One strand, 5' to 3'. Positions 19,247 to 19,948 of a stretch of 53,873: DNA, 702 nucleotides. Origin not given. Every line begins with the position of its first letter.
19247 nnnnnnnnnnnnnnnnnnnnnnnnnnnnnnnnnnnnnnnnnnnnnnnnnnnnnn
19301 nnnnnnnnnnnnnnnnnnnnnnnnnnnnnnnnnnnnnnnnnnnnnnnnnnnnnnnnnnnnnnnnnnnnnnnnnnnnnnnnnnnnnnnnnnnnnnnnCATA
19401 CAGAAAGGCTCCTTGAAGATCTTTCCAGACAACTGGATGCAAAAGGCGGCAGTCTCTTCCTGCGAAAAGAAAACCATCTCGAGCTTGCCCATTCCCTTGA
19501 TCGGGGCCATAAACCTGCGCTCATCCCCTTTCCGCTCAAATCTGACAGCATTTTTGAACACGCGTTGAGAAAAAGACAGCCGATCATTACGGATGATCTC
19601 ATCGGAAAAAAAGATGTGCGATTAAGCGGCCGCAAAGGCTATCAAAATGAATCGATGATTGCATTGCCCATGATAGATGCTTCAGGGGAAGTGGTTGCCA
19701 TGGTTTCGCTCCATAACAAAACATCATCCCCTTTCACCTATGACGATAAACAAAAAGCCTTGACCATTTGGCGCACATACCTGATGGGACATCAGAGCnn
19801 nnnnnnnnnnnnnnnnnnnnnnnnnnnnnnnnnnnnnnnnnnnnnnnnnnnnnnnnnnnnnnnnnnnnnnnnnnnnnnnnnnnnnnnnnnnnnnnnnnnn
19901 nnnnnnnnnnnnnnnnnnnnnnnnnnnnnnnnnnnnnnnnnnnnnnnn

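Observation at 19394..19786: GAF domain occupying the cytoplasmic position of the BY-kinase in a Wzc-like co-polymerase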

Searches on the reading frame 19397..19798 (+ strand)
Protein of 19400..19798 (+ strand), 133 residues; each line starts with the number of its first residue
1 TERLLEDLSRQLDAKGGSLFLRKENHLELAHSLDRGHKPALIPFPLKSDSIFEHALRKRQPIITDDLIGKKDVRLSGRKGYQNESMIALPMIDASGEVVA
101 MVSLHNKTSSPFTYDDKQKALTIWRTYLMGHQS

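Call 19: find_homologous_proteins(query=window:19400-19798:+, max_evalue=0.001)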
Query seq(133 aa): 11 candidates shared short words with the query, none scored E <= 0.001.

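Call 23: search_solved_structures(query=A2, max_evalue=10, show_alignments=2)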
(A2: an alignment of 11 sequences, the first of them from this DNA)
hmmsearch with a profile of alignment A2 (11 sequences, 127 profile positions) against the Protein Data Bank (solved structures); distinct sequences matched with E-value up to 10: 25.
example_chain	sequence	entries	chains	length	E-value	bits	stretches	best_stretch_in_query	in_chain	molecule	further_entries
1mc0_A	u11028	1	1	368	6.1e-10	41.9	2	10-119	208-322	3',5'-cyclic nucleotide phosphodiesterase 2A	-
9lrn_A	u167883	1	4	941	3.3e-08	36.4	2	10-118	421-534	cGMP-dependent 3',5'-cyclic phosphodiesterase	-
3ibj_A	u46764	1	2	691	6.1e-08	35.5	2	10-119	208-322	cGMP-dependent 3',5'-cyclic phosphodiesterase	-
1ykd_A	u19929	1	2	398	7.8e-07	31.9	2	78-110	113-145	adenylate cyclase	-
3lfv_A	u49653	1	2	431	4.5e-05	26.2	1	54-120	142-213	cGMP-specific 3',5'-cyclic phosphodiesterase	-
3mf0_A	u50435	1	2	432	4.6e-05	26.2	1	54-120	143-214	cGMP-specific 3',5'-cyclic phosphodiesterase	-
2yzq_A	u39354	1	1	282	8.8e-05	25.3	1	57-106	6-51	Putative uncharacterized protein PH1780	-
9lss_A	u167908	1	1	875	0.0003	23.6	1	55-120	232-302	cGMP-specific 3',5'-cyclic phosphodiesterase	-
3bjc_A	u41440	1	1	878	0.0003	23.6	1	55-120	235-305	cGMP-specific 3',5'-cyclic phosphodiesterase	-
3jab_B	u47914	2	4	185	0.00042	23.1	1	10-119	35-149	GafB domain of phosphodiesterase 2A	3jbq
4mcw_A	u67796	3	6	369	0.00043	23.1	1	6-120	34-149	Metal dependent phosphohydrolase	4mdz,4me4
2k31_A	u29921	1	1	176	0.00057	22.7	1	54-122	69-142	Phosphodiesterase 5A, cGMP-specific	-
6mzb_A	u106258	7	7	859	0.0009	22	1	42-122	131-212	Rod cGMP-specific 3',5'-cyclic phosphodiesterase subunit alpha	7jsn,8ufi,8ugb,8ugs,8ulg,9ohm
6mzb_B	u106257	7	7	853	0.0023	20.7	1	42-120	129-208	Rod cGMP-specific 3',5'-cyclic phosphodiesterase subunit beta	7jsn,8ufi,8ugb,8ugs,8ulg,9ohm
6x88_A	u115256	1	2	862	0.013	18.2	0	55-120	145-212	Cone cGMP-specific 3',5'-cyclic phosphodiesterase subunit alpha'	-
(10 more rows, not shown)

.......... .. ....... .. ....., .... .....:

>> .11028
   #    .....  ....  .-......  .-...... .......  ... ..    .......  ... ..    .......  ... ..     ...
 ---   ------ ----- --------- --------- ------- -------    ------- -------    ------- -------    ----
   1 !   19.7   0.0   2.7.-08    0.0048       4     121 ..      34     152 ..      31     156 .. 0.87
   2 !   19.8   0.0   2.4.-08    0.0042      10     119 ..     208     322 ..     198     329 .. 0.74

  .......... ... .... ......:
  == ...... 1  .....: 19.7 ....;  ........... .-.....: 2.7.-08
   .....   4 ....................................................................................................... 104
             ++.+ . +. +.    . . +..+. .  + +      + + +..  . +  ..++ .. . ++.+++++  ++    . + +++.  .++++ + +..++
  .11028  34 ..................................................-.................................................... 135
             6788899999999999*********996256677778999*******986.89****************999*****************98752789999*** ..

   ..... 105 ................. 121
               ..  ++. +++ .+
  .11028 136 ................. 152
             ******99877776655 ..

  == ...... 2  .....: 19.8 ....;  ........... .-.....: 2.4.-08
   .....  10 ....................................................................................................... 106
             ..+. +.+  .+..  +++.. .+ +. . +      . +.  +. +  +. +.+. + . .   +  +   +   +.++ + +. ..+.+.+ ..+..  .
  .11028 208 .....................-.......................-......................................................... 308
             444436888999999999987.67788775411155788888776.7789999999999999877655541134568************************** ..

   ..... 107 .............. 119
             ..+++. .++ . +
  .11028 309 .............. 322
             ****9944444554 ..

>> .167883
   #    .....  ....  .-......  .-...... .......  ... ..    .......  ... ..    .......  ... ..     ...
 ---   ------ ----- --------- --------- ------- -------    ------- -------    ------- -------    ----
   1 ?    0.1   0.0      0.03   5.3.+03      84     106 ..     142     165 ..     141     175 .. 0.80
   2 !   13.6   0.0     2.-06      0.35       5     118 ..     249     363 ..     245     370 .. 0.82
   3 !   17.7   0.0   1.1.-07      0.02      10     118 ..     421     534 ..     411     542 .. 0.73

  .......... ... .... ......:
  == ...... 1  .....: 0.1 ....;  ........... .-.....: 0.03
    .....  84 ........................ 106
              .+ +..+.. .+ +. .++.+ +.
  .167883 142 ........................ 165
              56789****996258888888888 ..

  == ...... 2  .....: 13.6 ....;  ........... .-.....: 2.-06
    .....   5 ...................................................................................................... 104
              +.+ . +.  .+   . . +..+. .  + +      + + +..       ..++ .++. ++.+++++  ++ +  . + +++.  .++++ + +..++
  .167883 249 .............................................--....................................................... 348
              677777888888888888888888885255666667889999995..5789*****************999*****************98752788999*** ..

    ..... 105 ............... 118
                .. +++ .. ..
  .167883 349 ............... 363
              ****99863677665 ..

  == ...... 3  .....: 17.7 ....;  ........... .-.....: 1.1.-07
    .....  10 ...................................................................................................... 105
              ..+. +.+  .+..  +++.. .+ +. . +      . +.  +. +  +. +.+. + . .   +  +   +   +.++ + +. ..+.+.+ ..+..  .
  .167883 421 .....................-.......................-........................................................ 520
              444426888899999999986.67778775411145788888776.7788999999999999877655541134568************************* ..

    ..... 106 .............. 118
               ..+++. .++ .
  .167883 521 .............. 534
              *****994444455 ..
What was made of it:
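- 19391..19795 (+): GAF domain (aa 454-588). The conserved 127-aa module is aa 456-582, with GGS (472-474), SLD..H (488-493) and the NK..F...D motif (562-572). The PDB profile search gives 6e-10 (call 23).
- Checked: A profile of the 11 family GAF modules hits PDE2A GAF-A/B (E 6e-10), CyaB2 and PDE5/6 GAFs in the PDB (call 23).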

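Call 32: search_protein_representatives(alignment_id=A2)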
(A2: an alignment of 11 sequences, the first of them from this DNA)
Query: 11 sequences, 127 profile positions. Proteins with E-value up to 0.001 (for the whole library): 2406; up to 1e-10: 448; up to 1e-30: 167. The best 150 are listed.
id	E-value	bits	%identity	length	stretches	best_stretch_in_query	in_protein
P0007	5.9e-55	200.4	-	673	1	2-126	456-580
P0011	4.0e-49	181.6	-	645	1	2-126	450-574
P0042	7.3e-48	177.5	-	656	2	5-124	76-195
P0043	1.7e-46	173.1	-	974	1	4-124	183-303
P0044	9.6e-46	170.7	-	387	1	5-125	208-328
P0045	1.2e-45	170.4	-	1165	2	4-123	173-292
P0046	7.1e-45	167.9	-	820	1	5-124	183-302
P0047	2.8e-44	165.9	-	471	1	5-124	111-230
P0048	7.3e-44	164.6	-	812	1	5-125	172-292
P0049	3.2e-43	162.5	-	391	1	5-124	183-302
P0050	3.7e-43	162.3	-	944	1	4-124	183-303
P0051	4.0e-43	162.2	-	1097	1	4-124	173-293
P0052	4.3e-43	162.1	-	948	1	3-124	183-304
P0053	5.1e-43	161.9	-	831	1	4-125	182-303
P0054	7.5e-43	161.3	-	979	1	4-124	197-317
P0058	2.7e-41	156.3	-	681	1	5-124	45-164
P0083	2.0e-38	147.0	-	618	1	4-126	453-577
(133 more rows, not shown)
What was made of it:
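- Tried and rejected: The exhaustive representative search (call 32) gave the useful census instead.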

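Call 34: search_protein_families(library=pfam, proteins=[P0042, P0043, P0044, P0045, P0046, P0047, P0048, P0050, P0058, P0083], max_evalue=0.001)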
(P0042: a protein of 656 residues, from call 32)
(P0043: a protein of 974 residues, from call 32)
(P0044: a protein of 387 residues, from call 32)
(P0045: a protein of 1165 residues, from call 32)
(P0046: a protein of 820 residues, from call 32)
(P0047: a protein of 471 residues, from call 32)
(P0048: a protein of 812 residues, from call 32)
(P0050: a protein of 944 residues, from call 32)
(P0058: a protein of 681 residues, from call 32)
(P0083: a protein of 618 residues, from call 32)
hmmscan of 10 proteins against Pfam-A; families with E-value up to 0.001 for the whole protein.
P0042 (656 aa): 5 families
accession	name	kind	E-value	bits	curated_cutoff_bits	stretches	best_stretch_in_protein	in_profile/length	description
PF02518.31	HATPase_c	-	1.1e-26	93.9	26.4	1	508-624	2-109/111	Histidine kinase-, DNA gyrase B-, and HSP90-like ATPase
PF00512.31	HisKA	-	1.5e-18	67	26.9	1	393-461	1-66/66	His Kinase A (phospho-acceptor) domain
PF08448.16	PAS_4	-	9.1e-15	55.3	23.1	1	224-334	2-108/110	PAS fold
PF13185.12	GAF_2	-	9.8e-15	55.4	28.6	1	69-197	4-129/136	GAF domain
PF00989.32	PAS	-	2.6e-06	27.8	22.6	1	218-331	2-113/113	PAS fold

P0043 (974 aa): 12 families
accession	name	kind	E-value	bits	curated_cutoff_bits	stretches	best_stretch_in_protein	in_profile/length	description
PF00072.30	Response_reg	-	1e-50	171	30.2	2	768-884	1-110/111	Response regulator receiver domain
PF02518.31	HATPase_c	-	2.9e-24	86.1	26.4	1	582-726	2-110/111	Histidine kinase-, DNA gyrase B-, and HSP90-like ATPase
PF00512.31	HisKA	-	1e-23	83.6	26.9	1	468-533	1-65/66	His Kinase A (phospho-acceptor) domain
PF13185.12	GAF_2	-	3.6e-13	50.3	28.6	1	180-307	7-131/136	GAF domain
PF08447.18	PAS_3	-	3.7e-10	40.4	25.6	1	349-427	2-78/89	PAS fold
PF13426.13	PAS_9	-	2e-09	38.1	27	1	336-441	2-103/103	PAS domain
PF01590.32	GAF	-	5.4e-08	33.9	22.4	1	180-304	5-126/133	GAF domain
PF13188.13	PAS_8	-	6.6e-07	29.4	21.8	1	325-368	1-43/65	PAS domain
PF20161.5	VpsR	-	1.2e-06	28.7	23.7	0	11-85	6-76/121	VpsR domain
PF13492.12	GAF_3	-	0.00028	21.7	27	1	183-306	8-122/129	GAF domain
PF00989.32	PAS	-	0.00039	20.9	22.6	0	330-413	6-85/113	PAS fold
PF08448.16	PAS_4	-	0.00075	20.1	23.1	0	335-443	5-109/110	PAS fold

P0044 (387 aa): 3 families
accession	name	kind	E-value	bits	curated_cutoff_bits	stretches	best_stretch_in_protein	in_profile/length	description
PF13185.12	GAF_2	-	1.2e-10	42.2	28.6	1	208-331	11-131/136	GAF domain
PF01590.32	GAF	-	6.1e-09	36.9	22.4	1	210-321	11-119/133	GAF domain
PF13807.11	GNVR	-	0.00036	20.8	27.7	1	103-173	8-78/82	G-rich domain on putative tyrosine kinase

P0045 (1165 aa): 11 families
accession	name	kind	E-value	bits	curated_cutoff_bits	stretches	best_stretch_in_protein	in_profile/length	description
PF13185.12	GAF_2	-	1.4e-48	165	28.6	3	620-774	3-135/136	GAF domain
PF00072.30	Response_reg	-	3e-33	114.7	30.2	2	1049-1159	1-110/111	Response regulator receiver domain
PF01590.32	GAF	-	3.6e-33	115.4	22.4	3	621-774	2-133/133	GAF domain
PF02518.31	HATPase_c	-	5.5e-24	85.2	26.4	1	906-1026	2-109/111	Histidine kinase-, DNA gyrase B-, and HSP90-like ATPase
PF13492.12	GAF_3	-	2e-23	83.6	27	2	524-591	64-129/129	GAF domain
PF08448.16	PAS_4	-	8.1e-08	32.9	23.1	1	327-433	7-110/110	PAS fold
PF13426.13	PAS_9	-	1.6e-07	31.9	27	1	326-430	2-103/103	PAS domain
PF13188.13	PAS_8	-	3.1e-07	30.5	21.8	1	315-367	1-54/65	PAS domain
PF00512.31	HisKA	-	3.9e-07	30.5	26.9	1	800-861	3-63/66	His Kinase A (phospho-acceptor) domain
PF00989.32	PAS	-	8.3e-05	23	22.6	1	316-427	2-112/113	PAS fold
PF10090.15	HPTransfase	-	0.00078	19.6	22.9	0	912-952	34-71/123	Histidine phosphotransferase C-terminal domain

P0046 (820 aa): 10 families
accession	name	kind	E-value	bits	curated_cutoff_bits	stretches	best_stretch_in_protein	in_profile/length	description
PF00072.30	Response_reg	-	2.5e-48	163.3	30.2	2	18-126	2-110/111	Response regulator receiver domain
PF02518.31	HATPase_c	-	2e-23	83.4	26.4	1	556-676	2-109/111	Histidine kinase-, DNA gyrase B-, and HSP90-like ATPase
PF13185.12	GAF_2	-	2.4e-14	54.2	28.6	1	176-305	4-130/136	GAF domain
PF01590.32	GAF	-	1.2e-10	42.5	22.4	1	177-303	3-126/133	GAF domain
PF13188.13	PAS_8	-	7.7e-08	32.4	21.8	1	326-365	3-38/65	PAS domain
PF00512.31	HisKA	-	8.9e-06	26.1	26.9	1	450-511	3-63/66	His Kinase A (phospho-acceptor) domain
PF13426.13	PAS_9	-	1.2e-05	26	27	1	336-432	3-103/103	PAS domain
PF08448.16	PAS_4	-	4.6e-05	24.1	23.1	0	331-434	2-109/110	PAS fold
PF00989.32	PAS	-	0.00014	22.3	22.6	0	327-374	4-50/113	PAS fold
PF20161.5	VpsR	-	0.00044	20.4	23.7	0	12-126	8-120/121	VpsR domain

P0047 (471 aa): 9 families
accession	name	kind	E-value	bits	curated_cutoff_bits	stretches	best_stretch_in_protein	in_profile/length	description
PF13426.13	PAS_9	-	4.4e-12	46.6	27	1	268-366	7-103/103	PAS domain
PF13185.12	GAF_2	-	4.8e-11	43.5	28.6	1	104-232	4-129/136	GAF domain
PF01590.32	GAF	-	2.9e-10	41.2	22.4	1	106-232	4-127/133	GAF domain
PF00512.31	HisKA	-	8.1e-10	39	26.9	1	384-447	3-65/66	His Kinase A (phospho-acceptor) domain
PF00989.32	PAS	-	9.2e-10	39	22.6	1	253-364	2-113/113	PAS fold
PF00072.30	Response_reg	-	2.6e-07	31.2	30.2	1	1-54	57-110/111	Response regulator receiver domain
PF08448.16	PAS_4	-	2.5e-05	24.9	23.1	1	260-369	3-110/110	PAS fold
PF13188.13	PAS_8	-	3.7e-05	23.9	21.8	1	253-306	2-57/65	PAS domain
PF13492.12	GAF_3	-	9.6e-05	23.2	27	1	110-232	8-121/129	GAF domain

P0048 (812 aa): 11 families
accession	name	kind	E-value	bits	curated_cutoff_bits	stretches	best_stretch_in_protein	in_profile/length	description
PF00072.30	Response_reg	-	2.2e-47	160.3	30.2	2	693-804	1-110/111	Response regulator receiver domain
PF02518.31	HATPase_c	-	9.5e-22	78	26.4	1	550-669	2-109/111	Histidine kinase-, DNA gyrase B-, and HSP90-like ATPase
PF08448.16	PAS_4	-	8.4e-19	68.3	23.1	1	320-428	2-109/110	PAS fold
PF13426.13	PAS_9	-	1.6e-15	57.7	27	1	323-426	1-103/103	PAS domain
PF00989.32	PAS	-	3.4e-15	56.5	22.6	1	313-424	1-113/113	PAS fold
PF13185.12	GAF_2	-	1.4e-11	45.2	28.6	1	166-293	5-129/136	GAF domain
PF00512.31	HisKA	-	1.6e-10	41.3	26.9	1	444-505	3-63/66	His Kinase A (phospho-acceptor) domain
PF01590.32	GAF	-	8.2e-07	30.1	22.4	1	172-287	9-121/133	GAF domain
PF13492.12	GAF_3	-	3.3e-05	24.7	27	1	175-287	12-115/129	GAF domain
PF13188.13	PAS_8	-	3.8e-05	23.9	21.8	1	313-362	1-47/65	PAS domain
PF08447.18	PAS_3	-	0.00031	21.4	25.6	1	336-420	2-88/89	PAS fold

P0050 (944 aa): 12 families
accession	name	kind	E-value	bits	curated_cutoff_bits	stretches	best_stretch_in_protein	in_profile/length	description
PF00072.30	Response_reg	-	6.5e-50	168.4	30.2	2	16-125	1-110/111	Response regulator receiver domain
PF00989.32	PAS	-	5.5e-31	107.3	22.6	2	449-558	1-113/113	PAS fold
PF08448.16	PAS_4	-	1.4e-30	106.2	23.1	2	331-438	1-109/110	PAS fold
PF13426.13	PAS_9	-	2e-23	83.1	27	2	460-560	2-103/103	PAS domain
PF02518.31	HATPase_c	-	5.1e-21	75.6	26.4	1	684-804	2-109/111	Histidine kinase-, DNA gyrase B-, and HSP90-like ATPase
PF13188.13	PAS_8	-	1.8e-14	53.4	21.8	1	449-497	1-50/65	PAS domain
PF13185.12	GAF_2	-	8.7e-12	45.9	28.6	1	178-305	5-129/136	GAF domain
PF01590.32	GAF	-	4.1e-10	40.7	22.4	1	180-299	5-121/133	GAF domain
PF08447.18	PAS_3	-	8.4e-08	32.8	25.6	1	472-554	2-88/89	PAS fold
PF00512.31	HisKA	-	5.7e-07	29.9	26.9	1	578-640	3-64/66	His Kinase A (phospho-acceptor) domain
PF13596.12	PAS_10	-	0.0006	20.9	22.1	0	330-435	4-106/106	PAS domain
PF23198.2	PDE8A_N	-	0.00065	20.1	29.6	0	15-66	11-63/147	PDE8A-like, N-terminal domain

P0058 (681 aa): 11 families
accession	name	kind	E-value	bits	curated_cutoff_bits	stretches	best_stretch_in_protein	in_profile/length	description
PF02518.31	HATPase_c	-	7.2e-22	78.4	26.4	1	423-544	2-109/111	Histidine kinase-, DNA gyrase B-, and HSP90-like ATPase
PF00072.30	Response_reg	-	8.7e-19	68.2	30.2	1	565-676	1-110/111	Response regulator receiver domain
PF13185.12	GAF_2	-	1.3e-14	55.1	28.6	1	38-165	4-128/136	GAF domain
PF00989.32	PAS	-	2.4e-13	50.5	22.6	1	186-297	1-113/113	PAS fold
PF13426.13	PAS_9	-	8.5e-11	42.5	27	1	196-299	1-103/103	PAS domain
PF13188.13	PAS_8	-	1e-08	35.2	21.8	1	186-234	1-46/65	PAS domain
PF01590.32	GAF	-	3.5e-08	34.5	22.4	1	41-161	5-122/133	GAF domain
PF08448.16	PAS_4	-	1.8e-07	31.8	23.1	1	192-301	1-109/110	PAS fold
PF00512.31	HisKA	-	1.8e-07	31.6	26.9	1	317-379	3-64/66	His Kinase A (phospho-acceptor) domain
PF08447.18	PAS_3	-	5.6e-07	30.2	25.6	1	210-291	3-86/89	PAS fold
PF13492.12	GAF_3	-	5.9e-06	27.2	27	1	46-165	10-120/129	GAF domain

P0083 (618 aa): 3 families
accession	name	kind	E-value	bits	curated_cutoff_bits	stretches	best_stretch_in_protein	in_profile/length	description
PF13185.12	GAF_2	-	3.8e-09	37.3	28.6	1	456-568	13-120/136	GAF domain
PF01590.32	GAF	-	2.8e-06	28.3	22.4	1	458-570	13-120/133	GAF domain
PF13807.11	GNVR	-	0.00011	22.5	27.7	1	359-418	20-79/82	G-rich domain on putative tyrosine kinase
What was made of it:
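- The top non-PCP relatives are REC-GAF-PAS-HisKA-HATPase hybrid kinases with the GAF at about aa 183-305, right after the REC domain (calls 32, 34). Some relatives have the GAF without a preceding REC (P0042, P0058; call 34).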

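Call 49: predict_structure(alignment_id=A2)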
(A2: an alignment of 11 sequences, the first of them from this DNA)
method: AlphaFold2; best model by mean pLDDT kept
length: 127 residues; sequences in the alignment: 11
mean_pLDDT: 85.4   pTM: 0.81
mean pLDDT of the five models: 85.4, 85.3, 85.1, 84.8, 83.0
residues with pLDDT >= 90: 73; 70-90: 37; 50-70: 16; < 50: 1
segments of 3 or more residues with pLDDT < 50: none
pLDDT, mean of each block of 10 residues (from residue 1): 87 93 94 82 87 91 86 53 77 92 92 92 82
secondary structure, 60 per line:
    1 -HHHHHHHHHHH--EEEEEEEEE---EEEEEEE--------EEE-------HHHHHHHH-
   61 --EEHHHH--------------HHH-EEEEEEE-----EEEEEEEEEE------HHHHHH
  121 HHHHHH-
elements in order: H2-12 E15-23 E27-33 E42-44 H52-59 H65-68 E87-93 E99-108 H115-126
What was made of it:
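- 19391..19795 (+): The GAF-only model has pLDDT 85 and pTM 0.81 (call 49).
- On GAF domain (PF13185 / PF01590): The model has pLDDT 85.4 and pTM 0.81 (call 49).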
